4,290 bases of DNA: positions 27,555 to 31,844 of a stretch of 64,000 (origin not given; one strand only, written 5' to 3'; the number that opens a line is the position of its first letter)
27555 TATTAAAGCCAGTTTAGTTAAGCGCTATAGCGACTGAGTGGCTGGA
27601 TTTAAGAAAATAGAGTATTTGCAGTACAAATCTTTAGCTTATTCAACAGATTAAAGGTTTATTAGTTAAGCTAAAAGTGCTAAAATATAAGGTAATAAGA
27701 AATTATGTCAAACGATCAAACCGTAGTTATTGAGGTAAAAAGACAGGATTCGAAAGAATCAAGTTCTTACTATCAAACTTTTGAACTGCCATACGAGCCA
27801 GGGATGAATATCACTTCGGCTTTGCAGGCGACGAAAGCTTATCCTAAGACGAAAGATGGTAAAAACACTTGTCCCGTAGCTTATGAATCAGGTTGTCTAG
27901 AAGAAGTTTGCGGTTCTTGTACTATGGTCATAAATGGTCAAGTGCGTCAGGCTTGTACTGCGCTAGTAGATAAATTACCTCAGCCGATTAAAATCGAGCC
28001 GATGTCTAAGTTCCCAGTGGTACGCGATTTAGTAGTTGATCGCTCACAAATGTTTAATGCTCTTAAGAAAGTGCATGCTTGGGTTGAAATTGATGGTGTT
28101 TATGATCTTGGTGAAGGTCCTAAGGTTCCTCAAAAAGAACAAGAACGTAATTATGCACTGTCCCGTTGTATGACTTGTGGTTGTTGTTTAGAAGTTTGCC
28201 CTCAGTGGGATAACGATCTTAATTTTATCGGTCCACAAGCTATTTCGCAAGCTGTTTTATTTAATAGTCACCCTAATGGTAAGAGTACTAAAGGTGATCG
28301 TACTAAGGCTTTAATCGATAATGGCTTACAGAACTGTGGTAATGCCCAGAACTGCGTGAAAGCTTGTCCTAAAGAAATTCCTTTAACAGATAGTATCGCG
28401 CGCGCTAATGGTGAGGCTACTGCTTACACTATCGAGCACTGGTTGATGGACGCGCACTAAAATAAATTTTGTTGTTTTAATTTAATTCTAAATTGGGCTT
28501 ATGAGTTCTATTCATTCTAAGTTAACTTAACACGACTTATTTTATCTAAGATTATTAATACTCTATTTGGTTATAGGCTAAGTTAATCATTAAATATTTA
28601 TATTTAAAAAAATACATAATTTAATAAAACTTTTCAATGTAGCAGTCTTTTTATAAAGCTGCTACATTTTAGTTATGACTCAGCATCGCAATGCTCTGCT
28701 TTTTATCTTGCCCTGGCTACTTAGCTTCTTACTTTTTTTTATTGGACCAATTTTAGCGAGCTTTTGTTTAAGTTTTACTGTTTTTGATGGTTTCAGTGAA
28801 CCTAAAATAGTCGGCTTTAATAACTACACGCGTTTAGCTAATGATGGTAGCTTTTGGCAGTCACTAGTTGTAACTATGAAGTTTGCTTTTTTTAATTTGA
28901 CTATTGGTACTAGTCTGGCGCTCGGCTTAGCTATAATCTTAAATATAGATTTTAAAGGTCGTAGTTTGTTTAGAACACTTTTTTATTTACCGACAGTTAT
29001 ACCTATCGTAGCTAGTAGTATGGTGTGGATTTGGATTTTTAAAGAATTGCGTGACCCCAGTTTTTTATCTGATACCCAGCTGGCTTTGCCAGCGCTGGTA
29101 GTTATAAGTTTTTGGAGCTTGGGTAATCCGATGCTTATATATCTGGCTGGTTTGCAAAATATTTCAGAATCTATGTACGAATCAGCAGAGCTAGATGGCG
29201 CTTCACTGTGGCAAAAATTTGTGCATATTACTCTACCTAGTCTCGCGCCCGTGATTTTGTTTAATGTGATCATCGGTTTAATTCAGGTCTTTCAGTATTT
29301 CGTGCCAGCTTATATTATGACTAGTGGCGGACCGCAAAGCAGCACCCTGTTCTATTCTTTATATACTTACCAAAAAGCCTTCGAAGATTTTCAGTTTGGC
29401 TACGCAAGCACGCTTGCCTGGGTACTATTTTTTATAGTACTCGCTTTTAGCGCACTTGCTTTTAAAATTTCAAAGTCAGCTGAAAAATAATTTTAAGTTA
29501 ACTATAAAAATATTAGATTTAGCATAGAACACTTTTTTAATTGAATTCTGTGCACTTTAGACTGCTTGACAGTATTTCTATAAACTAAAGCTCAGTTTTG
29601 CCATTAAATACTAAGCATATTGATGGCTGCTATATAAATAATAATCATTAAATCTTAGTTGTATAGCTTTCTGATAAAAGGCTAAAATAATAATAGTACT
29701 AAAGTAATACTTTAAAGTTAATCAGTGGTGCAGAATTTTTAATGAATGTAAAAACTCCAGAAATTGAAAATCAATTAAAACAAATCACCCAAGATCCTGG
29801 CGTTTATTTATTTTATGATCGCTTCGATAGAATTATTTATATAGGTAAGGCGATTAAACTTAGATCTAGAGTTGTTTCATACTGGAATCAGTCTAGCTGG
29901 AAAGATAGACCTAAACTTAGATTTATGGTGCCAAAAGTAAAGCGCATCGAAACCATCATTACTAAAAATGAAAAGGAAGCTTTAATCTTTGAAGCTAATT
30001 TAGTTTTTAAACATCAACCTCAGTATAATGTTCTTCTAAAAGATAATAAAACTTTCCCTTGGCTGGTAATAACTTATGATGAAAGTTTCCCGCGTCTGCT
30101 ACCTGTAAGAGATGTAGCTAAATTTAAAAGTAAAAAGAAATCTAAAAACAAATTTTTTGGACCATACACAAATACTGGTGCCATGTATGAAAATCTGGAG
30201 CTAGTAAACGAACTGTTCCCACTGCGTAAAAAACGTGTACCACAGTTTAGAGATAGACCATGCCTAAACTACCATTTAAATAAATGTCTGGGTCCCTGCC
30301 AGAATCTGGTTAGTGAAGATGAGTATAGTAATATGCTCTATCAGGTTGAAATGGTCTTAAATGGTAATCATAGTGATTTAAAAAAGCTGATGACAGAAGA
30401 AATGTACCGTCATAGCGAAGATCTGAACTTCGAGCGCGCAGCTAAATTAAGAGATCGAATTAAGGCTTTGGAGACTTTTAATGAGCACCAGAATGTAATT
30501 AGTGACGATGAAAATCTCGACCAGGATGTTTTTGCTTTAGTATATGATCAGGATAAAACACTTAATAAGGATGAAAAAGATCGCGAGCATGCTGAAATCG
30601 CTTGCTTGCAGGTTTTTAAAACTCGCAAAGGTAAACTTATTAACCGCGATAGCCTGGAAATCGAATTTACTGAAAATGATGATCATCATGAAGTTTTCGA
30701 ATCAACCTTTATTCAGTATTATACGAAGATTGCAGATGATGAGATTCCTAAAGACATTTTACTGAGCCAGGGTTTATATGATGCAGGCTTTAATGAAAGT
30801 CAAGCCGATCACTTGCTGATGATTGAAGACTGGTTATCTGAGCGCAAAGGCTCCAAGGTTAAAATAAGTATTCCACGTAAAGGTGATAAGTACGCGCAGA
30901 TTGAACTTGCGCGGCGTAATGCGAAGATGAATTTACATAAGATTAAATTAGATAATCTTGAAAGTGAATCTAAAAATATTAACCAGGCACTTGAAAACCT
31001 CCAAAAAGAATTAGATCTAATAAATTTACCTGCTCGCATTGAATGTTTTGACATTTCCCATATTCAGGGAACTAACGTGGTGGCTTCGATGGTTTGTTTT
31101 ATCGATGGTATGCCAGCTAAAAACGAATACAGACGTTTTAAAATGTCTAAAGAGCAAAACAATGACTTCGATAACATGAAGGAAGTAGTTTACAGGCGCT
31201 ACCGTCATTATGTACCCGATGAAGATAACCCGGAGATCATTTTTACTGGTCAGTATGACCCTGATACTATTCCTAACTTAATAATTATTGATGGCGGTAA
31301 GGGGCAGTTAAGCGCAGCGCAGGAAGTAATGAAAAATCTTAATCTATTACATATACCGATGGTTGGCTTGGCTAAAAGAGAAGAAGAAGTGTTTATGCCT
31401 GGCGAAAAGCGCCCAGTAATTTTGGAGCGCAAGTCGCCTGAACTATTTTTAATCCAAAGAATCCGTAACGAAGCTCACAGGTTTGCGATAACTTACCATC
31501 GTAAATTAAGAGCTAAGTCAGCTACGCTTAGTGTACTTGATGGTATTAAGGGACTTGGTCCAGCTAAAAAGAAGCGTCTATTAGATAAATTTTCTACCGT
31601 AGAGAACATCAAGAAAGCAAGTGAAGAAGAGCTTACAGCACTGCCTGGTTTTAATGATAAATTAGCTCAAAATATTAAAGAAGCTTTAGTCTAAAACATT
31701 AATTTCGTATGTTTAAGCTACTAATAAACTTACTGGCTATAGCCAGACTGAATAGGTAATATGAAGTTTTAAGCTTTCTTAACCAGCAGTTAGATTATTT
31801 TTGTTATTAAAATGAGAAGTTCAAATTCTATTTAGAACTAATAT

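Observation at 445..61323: GCGCGC is a highly iterated palindrome in an AT-rich genome (HIP1-like, different word)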

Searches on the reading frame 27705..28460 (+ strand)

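Call 34: search_protein_families(library=pfam, proteins=[window:27705-28460:+], max_evalue=0.001)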
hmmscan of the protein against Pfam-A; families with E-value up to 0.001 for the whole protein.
window:27705-28460:+ (251 aa): 7 families
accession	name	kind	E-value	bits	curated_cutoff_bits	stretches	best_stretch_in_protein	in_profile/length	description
PF13085.11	Fer2_3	-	1.4e-30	105.9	27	1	9-118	2-107/107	2Fe-2S iron-sulfur cluster binding domain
PF13183.11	Fer4_8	-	1e-07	32.8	27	1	152-225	2-68/68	4Fe-4S dicluster domain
PF12838.12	Fer4_7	-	1.9e-06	28.6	27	0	142-166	25-49/52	4Fe-4S dicluster domain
PF13534.11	Fer4_17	-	3.9e-06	27.8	22.2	1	154-225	1-60/61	4Fe-4S dicluster domain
PF13187.11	Fer4_9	-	4.2e-05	23.9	27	0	147-167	34-49/52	4Fe-4S dicluster domain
PF13484.11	Fer4_16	-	0.00045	21.4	30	0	133-166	31-64/66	4Fe-4S double cluster binding domain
PF13237.11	Fer4_10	-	0.00065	20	25.5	0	145-166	32-53/53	4Fe-4S dicluster domain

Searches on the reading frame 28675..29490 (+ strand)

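Call 34: search_protein_families(library=pfam, proteins=[window:28675-29490:+], max_evalue=0.001)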
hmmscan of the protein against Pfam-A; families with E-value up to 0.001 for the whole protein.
window:28675-29490:+ (271 aa): 1 family
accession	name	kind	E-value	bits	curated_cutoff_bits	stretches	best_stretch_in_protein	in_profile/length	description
PF00528.27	BPD_transp_1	-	1.4e-19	71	26.4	1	81-262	4-173/184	Binding-protein-dependent transport system inner membrane component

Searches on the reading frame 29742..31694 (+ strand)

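Call 35: search_protein_families(library=pfam, proteins=[window:29742-31694:+], max_evalue=0.001)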
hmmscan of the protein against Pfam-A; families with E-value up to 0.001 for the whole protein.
window:29742-31694:+ (650 aa): 7 families
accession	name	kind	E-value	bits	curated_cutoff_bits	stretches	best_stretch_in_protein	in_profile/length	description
PF08459.17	UvrC_RNaseH_dom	-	4.1e-55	186.4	22.3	1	421-583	1-159/159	UvrC RNAse H endonuclease domain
PF22920.2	UvrC_RNaseH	-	7.1e-23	81.2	24.3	1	283-399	10-114/116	UvrC Ribonuclease H-like domain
PF14520.12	HHH_5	-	5.3e-14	52.9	27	1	598-649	3-55/57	Helix-hairpin-helix domain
PF02151.25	UVR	-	2.8e-10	40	21.5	1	214-244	4-34/36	UvrB/uvrC motif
PF01541.30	GIY-YIG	-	4.3e-07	30.6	22.6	1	20-96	3-78/78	GIY-YIG catalytic domain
PF12826.13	HHH_2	-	4.6e-06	27.2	27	1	601-647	7-53/64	Helix-hairpin-helix motif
PF12836.13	HHH_3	-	0.00042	20.8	27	0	622-646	7-31/65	Helix-hairpin-helix motif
